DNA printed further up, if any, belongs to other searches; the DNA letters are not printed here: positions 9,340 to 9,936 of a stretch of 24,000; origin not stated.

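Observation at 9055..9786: Membrane-anchored gelsolin-domain protein (gelsolin repeat + 4 TM helices)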

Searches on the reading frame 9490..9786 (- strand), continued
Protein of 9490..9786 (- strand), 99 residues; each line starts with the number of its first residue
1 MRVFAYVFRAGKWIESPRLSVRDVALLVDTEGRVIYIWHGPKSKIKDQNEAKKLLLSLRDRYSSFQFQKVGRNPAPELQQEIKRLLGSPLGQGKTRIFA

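Call 76: find_encoding_contigs(protein=P0072, flank=5000, max_places=1)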
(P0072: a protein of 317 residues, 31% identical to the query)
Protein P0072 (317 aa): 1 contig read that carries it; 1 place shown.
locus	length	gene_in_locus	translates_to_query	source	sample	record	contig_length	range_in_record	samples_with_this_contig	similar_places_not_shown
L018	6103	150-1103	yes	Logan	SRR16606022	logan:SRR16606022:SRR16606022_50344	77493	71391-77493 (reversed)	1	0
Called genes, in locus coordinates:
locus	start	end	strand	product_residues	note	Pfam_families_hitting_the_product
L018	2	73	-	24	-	?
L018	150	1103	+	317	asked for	-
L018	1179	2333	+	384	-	-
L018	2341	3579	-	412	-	PF08240:ADH_N, PF16912:Glu_dehyd_C (faint), PF00107:ADH_zinc_N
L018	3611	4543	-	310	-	PF02775:TPP_enzyme_C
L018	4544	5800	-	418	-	PF01855:POR_N, PF02780:Transketolase_C (weak), PF17147:PFOR_II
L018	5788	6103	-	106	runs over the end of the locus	PF12838:Fer4_7 (faint), PF12837:Fer4_6 (weak), PF00037:Fer4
